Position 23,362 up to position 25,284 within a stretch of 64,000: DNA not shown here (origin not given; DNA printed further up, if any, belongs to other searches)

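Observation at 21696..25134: DmpA/BapA-family aminopeptidase and DAP-type D-aminopeptidase encoded inside a beta-amino-acid lipopeptide cluster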

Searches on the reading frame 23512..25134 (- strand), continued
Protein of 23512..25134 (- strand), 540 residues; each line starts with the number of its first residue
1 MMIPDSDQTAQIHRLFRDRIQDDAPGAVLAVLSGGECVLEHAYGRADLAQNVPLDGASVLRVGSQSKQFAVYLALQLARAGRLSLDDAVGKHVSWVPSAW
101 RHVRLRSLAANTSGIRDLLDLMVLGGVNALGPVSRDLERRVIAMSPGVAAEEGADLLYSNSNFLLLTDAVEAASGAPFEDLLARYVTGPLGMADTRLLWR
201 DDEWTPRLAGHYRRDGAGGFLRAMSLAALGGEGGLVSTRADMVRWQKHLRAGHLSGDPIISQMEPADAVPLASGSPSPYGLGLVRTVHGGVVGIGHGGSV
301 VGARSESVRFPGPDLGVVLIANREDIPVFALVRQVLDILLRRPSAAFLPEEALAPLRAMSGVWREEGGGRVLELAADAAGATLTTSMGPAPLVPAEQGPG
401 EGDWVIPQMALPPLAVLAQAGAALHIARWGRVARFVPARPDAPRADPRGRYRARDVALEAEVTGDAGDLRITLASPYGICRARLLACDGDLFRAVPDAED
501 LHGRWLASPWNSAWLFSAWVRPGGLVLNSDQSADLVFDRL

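Call 14: find_encoding_contigs(protein=P0129, flank=10000, max_places=2)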
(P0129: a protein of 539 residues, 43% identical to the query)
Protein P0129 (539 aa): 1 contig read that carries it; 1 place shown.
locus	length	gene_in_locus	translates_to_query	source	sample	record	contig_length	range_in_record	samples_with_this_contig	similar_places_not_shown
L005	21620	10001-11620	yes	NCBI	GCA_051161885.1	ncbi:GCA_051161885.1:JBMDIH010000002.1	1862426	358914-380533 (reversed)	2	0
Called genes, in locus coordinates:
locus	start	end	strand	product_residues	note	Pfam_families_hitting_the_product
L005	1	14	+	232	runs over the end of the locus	PF06276:FhuF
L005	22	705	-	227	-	PF00697:PRAI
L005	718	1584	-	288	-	PF01418:HTH_6, PF01380:SIS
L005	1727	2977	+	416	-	PF01547:SBP_bac_1, PF13416:SBP_bac_8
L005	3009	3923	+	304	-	PF00528:BPD_transp_1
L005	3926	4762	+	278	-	PF00528:BPD_transp_1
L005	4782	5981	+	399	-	PF01053:Cys_Met_Meta_PP, PF00155:Aminotran_1_2, PF01041:DegT_DnrJ_EryC1, PF01212:Beta_elim_lyase (faint), PF00266:Aminotran_5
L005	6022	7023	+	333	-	PF00294:PfkB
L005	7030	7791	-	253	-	PF00520:Ion_trans, PF07885:Ion_trans_2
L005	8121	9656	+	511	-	PF00496:SBP_bac_5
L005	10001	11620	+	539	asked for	PF00144:Beta-lactamase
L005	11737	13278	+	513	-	PF00496:SBP_bac_5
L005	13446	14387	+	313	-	PF19300:BPD_transp_1_N, PF00528:BPD_transp_1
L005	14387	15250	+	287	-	PF12911:OppC_N, PF00528:BPD_transp_1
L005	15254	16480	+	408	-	PF01979:Amidohydro_1 (weak), PF07969:Amidohydro_3 (weak)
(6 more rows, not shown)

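Call 15: find_encoding_contigs(protein=P0131, flank=10000, max_places=2)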
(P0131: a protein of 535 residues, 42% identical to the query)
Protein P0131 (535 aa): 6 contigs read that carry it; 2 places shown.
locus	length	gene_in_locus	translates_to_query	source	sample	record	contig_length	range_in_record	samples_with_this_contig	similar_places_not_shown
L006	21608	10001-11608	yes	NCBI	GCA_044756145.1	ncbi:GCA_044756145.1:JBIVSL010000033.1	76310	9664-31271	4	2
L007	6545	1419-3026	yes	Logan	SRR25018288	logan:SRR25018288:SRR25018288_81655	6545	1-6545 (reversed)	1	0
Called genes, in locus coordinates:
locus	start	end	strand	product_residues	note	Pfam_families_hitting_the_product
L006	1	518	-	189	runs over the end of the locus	PF13560:HTH_31, PF01381:HTH_3, PF07883:Cupin_2 (weak)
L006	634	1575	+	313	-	PF02423:OCD_Mu_crystall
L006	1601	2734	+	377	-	PF00155:Aminotran_1_2, PF00266:Aminotran_5 (weak), PF01053:Cys_Met_Meta_PP (faint)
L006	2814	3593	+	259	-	PF00497:SBP_bac_3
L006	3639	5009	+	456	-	PF01546:Peptidase_M20, PF07687:M20_dimer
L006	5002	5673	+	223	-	PF00528:BPD_transp_1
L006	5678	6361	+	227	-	PF00528:BPD_transp_1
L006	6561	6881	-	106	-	PF12840:HTH_20, PF01022:HTH_5 (weak)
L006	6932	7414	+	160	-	PF08327:AHSA1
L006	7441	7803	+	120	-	-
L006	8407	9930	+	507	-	PF00496:SBP_bac_5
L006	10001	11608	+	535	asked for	PF00144:Beta-lactamase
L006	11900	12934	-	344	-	PF00491:Arginase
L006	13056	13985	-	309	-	PF00294:PfkB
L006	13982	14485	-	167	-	PF04115:Ureidogly_lyase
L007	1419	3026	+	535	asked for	PF00144:Beta-lactamase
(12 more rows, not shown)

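Call 16: find_encoding_contigs(protein=P0139, flank=10000, max_places=2)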
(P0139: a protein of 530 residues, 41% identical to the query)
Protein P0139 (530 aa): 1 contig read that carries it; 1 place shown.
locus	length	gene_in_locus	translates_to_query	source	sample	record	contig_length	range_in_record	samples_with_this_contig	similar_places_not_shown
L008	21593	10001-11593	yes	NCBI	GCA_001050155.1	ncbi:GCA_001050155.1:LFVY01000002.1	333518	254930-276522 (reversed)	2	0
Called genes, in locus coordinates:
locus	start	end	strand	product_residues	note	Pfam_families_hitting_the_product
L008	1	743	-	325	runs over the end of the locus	PF19300:BPD_transp_1_N (weak), PF00528:BPD_transp_1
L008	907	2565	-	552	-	PF00496:SBP_bac_5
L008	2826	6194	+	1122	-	PF00672:HAMP, PF00512:HisKA, PF02518:HATPase_c, PF00072:Response_reg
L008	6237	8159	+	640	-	PF02838:Glyco_hydro_20b (weak), PF00728:Glyco_hydro_20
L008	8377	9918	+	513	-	PF00496:SBP_bac_5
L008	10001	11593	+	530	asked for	PF00144:Beta-lactamase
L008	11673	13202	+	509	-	PF00496:SBP_bac_5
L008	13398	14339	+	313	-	PF19300:BPD_transp_1_N, PF00528:BPD_transp_1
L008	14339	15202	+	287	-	PF12911:OppC_N, PF00528:BPD_transp_1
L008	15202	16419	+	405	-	PF01979:Amidohydro_1 (weak), PF07969:Amidohydro_3 (faint)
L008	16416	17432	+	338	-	PF00005:ABC_tran, PF13304:AAA_21 (weak), PF08352:oligo_HPY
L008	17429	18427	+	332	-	PF00005:ABC_tran, PF08352:oligo_HPY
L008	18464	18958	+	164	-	PF14588:YjgF_endoribonc, PF01042:Ribonuc_L-PSP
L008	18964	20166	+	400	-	PF03841:SelA, PF00266:Aminotran_5, PF01053:Cys_Met_Meta_PP (faint)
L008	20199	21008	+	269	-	PF09339:HTH_IclR, PF01978:TrmB (weak), PF01614:IclR_C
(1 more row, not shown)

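Call 26: search_solved_structures(query=A1, show_alignments=1, max_evalue=0.00001)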
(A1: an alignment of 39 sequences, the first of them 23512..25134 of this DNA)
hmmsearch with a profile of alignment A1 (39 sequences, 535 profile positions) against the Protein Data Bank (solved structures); distinct sequences matched with E-value up to 0.00001: 147 (the best 60 are shown).
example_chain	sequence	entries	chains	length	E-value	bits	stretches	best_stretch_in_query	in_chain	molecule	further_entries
1ei5_A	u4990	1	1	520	4.2e-70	239.9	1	21-492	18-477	D-AMINOPEPTIDASE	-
2qmi_A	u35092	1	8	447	5.3e-58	200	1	17-386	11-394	Pbp related beta-lactamase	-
1cef_A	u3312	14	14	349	2.3e-45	158.3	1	13-332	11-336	D-ALANYL-D-ALANINE CARBOXYPEPTIDASE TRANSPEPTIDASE | D-ALANYL-D-ALANINE CARBOXYPEPTIDASE | D-alanyl-D-alanine carboxypeptidase precursor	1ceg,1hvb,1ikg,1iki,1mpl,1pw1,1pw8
1sde_A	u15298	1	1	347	2.8e-45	158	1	13-329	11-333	D-alanyl-D-alanine carboxypeptidase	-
4y7p_A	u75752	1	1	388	3e-42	148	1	7-303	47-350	Alkaline D-peptidase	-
7spn_A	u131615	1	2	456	1.5e-38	135.7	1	5-363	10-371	IS11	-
4gdn_A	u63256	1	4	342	2.8e-38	134.9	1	6-327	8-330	Protein flp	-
9s7k_A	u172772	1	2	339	1.6e-37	132.3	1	12-304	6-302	D-alanyl-D-alanine carboxypeptidase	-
9sn1_A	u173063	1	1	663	2.1e-37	132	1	28-416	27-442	Beta-lactamase family protein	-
2dns_A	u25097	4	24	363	1.3e-36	129.4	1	8-330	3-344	D-amino acid amidase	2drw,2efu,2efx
7v21_A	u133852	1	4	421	6.5e-35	123.8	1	21-245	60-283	Serine beta-lactamase-like protein LACTB, mitochondrial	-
3tg9_A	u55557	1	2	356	1.3e-34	122.8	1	31-330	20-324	Penicillin-binding protein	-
7mdc_A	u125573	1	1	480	1e-33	119.9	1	9-325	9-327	Beta-lactamase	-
7ul6_A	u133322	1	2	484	1e-33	119.8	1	9-325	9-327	Beta-lactamase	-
3o3v_A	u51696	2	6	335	1.1e-33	119.8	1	14-325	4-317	beta-lactamase | ClbP peptidase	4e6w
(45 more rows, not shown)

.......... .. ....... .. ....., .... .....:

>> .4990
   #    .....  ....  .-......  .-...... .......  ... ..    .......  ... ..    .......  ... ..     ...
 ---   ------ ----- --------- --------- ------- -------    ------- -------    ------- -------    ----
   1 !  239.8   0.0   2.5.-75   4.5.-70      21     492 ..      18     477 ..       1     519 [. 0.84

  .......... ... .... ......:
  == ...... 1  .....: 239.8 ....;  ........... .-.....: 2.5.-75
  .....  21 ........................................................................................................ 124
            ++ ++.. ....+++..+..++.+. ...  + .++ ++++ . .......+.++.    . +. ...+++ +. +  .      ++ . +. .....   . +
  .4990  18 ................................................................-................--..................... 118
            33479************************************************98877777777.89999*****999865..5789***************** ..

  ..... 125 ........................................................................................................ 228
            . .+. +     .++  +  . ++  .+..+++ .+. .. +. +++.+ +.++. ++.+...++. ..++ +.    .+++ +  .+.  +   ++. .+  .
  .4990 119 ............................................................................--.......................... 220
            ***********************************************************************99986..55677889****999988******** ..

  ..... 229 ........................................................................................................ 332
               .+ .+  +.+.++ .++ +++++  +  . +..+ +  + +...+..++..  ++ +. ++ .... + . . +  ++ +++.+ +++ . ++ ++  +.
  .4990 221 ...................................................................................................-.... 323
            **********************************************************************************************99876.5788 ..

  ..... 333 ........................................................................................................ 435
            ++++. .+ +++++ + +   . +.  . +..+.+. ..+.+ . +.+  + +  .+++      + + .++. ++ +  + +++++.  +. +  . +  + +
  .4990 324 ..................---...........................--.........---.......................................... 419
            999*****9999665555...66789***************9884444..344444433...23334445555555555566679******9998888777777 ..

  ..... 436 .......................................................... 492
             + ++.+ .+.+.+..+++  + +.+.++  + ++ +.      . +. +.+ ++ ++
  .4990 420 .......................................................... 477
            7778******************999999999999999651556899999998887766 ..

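Call 36: predict_structure(alignment_id=A1)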
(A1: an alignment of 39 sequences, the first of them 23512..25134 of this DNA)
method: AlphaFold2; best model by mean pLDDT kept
length: 540 residues; sequences in the alignment: 39
mean_pLDDT: 92.1   pTM: 0.92
mean pLDDT of the five models: 92.1, 90.9, 90.6, 90.3, 89.3
residues with pLDDT >= 90: 414; 70-90: 111; 50-70: 14; < 50: 1
segments of 3 or more residues with pLDDT < 50: none
pLDDT, mean of each block of 10 residues (from residue 1): 91 97 97 98 97 96 91 98 97 94 95 92 85 84 90 90 94 96 97 90 86 89 68 85 98 96 81 87 92 92 94 97 94 96 87 95 96 95 93 86 90 90 91 95 96 96 95 95 96 91 79 92 95 94
secondary structure, 60 per line:
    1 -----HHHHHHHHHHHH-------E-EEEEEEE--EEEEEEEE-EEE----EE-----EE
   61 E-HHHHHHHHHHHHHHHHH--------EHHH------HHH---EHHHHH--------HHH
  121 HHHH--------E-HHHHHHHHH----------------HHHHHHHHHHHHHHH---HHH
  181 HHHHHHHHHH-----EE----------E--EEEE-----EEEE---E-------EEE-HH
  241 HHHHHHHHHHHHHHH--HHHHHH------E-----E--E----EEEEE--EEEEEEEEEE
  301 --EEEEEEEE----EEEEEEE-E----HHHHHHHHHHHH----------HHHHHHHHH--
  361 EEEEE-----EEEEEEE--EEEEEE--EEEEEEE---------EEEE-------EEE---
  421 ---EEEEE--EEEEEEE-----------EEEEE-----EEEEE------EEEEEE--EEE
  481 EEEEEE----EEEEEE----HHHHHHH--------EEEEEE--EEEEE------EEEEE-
elements in order: H6-17 E27-33 E36-43 E45-47 E59-61 H63-79 H105-109 H118-124 H135-143 H160-174 H178-190 E211-214 E220-223 E235-237 H239-255 H258-263 E284-288 E291-300 E303-310 E315-321 H328-339 H350-358 E361-365 E371-377 E380-385 E388-394 E404-407 E415-417 E424-428 E431-437 E449-453 E459-463 E470-475 E478-486 E491-496 H501-507 E516-521 E524-528 E535-539

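Call 39: search_protein_families(library=pfam, proteins=[L001:11734-12720:+, L001:8374-9273:-], max_evalue=0.01)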
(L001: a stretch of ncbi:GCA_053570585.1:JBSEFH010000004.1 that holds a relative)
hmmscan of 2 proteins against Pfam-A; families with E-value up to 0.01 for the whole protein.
L001:11734-12720:+ (328 aa): 1 family
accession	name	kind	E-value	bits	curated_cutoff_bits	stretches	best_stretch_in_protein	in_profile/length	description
PF00144.29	Beta-lactamase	-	5e-20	72.4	27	1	44-305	19-312/329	Beta-lactamase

L001:8374-9273:- (299 aa): 2 families
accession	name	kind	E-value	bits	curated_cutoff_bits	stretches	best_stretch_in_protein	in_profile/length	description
PF00975.26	Thioesterase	-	2.8e-35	123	26.4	1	46-265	2-221/226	Thioesterase domain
PF00561.26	Abhydrolase_1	-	0.0013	18.8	25.8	0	201-254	200-240/245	alpha/beta hydrolase fold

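Call 40: fold_search(model_id=the predicted structure, library=pdb)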
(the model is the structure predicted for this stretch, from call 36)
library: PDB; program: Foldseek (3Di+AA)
matches with E <= 10: 1362; with E <= 0.001: 401
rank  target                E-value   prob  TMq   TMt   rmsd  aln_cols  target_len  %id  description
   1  1ei5                  1.1e-34  1.00  0.82  0.86   3.9       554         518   21  CRYSTAL STRUCTURE OF A D-AMINOPEPTIDASE FROM OCHROBACTRUM ANTHROPI (released 2000-10-04)
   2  2qmi_C                1.5e-25  1.00  0.56  0.67   9.7       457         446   21  Structure of the octameric penicillin-binding protein homologue from Pyrococcus abyssi (released 2008-07-22)
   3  2qmi_A                1.9e-24  1.00  0.56  0.66   9.8       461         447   21  Structure of the octameric penicillin-binding protein homologue from Pyrococcus abyssi (released 2008-07-22)
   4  9sn1                  1.7e-22  1.00  0.57  0.48   9.9       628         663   16  Lip3 DL-peptidase in the apo-state (released 2026-02-18)
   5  7spn_A                1.8e-21  1.00  0.59  0.68   5.9       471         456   21  Crystal structure of IS11, a thermophilic esterase (released 2022-08-24)
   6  6ksu_A                2.2e-21  1.00  0.50  0.60   8.1       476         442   22  Crystal structure of SurE (released 2020-06-24)
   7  6ksu_B                8.5e-21  1.00  0.52  0.62   8.1       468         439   22  Crystal structure of SurE (released 2020-06-24)
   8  1ikg                  2.2e-20  1.00  0.53  0.80   4.1       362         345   22  MICHAELIS COMPLEX OF STREPTOMYCES R61 DD-PEPTIDASE WITH A SPECIFIC PEPTIDOGLYCAN SUBSTRATE FRAGMENT (released 2002-09-11)
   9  4gdn_A                3.0e-20  1.00  0.54  0.84   4.1       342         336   20  Structure of FmtA-like protein (released 2012-10-03)
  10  7spn_B                4.5e-20  1.00  0.57  0.65   6.0       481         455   21  Crystal structure of IS11, a thermophilic esterase (released 2022-08-24)
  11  6ksv_B                4.7e-20  1.00  0.49  0.61   8.2       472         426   21  Crystal structure of SurE with D-Leu (released 2020-06-24)
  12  9s7k_A                5.0e-20  1.00  0.53  0.83   3.9       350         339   23  INCYPRO crosslinked dimer of the D-stereospecific hydrolase dHy1 (released 2026-04-01)
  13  6ksv_A                7.4e-20  1.00  0.49  0.60   9.1       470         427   22  Crystal structure of SurE with D-Leu (released 2020-06-24)
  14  7ulw_A                1.4e-19  1.00  0.51  0.68   5.6       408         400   22  CryoEM structure of human LACTB filament (released 2022-12-07)
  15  1hvb                  3.0e-19  1.00  0.51  0.76   4.7       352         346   23  CRYSTAL STRUCTURE OF STREPTOMYCES R61 DD-PEPTIDASE COMPLEXED WITH A NOVEL CEPHALOSPORIN ANALOG OF CELL WALL PEPTIDOGLYCA (released 2001-02-07)
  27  4y7p                  2.9e-18  1.00  0.54  0.83   3.7       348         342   23  Structure of alkaline D-peptidase from Bacillus cereus (released 2015-10-14)
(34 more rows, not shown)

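Call 47: search_protein_families(library=ncbifam, proteins=[window:23512-25134:-], max_evalue=0.001)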
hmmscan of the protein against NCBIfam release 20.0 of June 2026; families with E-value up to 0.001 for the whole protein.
window:23512-25134:- (540 aa): 37 families (the best 25 are shown)
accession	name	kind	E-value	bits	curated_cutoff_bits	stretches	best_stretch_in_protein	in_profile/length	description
NF009622.0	PRK13128.1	equivalog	1e-40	139.7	443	1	24-463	22-440/518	D-aminopeptidase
NF007943.0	PRK10662.1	equivalog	7.8e-25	87.3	266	1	22-249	48-270/380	D-alanyl-D-alanine-carboxypeptidase/endopeptidase AmpH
NF033085.1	bla_class_C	equivalog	4.6e-13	48.7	415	1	21-246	18-231/356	class C beta-lactamase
NF012173.1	CMY2-MIR-ACT-EC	exception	7.4e-11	41.5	680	1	22-246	43-254/380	CMY2/MIR/ACT/EC family class C beta-lactamase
NF000191.1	CMY2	exception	2.4e-10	39.8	800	1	20-252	40-261/381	CMY-2 family class C beta-lactamase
NF033569.1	blaLHK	exception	3.8e-10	39.3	850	1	23-244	53-262/390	LHK family class C beta-lactamase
NF000185.2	BlaEC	exception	2.8e-09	36.4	850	1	13-247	29-251/377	BlaEC family class C beta-lactamase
NF012102.1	blaDHA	exception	3e-09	36.4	800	1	20-202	40-213/379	DHA family class C beta-lactamase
NF041666.1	ampC_Ecan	exception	3.7e-09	36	860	1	24-245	45-253/381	CMY2-MIR-ACT-EC family cephalosporin-hydrolyzing class C beta-lactamase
NF040478.1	blaLAQ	exception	6.1e-09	35.3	850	1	20-203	39-214/380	LAQ family class C beta-lactamase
NF000385.4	blaACT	exception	6.6e-09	35.2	810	1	24-197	45-209/380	ACT family cephalosporin-hydrolyzing class C beta-lactamase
NF038069.1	blaIDC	exception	1.9e-08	33.6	850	1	21-215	52-236/395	IDC family class C beta-lactamase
NF045671.1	blaPNC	exception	2.5e-08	33.2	750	1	21-216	59-244/401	PNC family class C beta-lactamase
NF000397.2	blaACC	exception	3.2e-08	33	850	1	22-245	45-255/385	ACC family cephalosporin-hydrolyzing class C beta-lactamase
NF000419.2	blaCMH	exception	6e-08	32.3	875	1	24-214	45-225/381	CMH family class C beta-lactamase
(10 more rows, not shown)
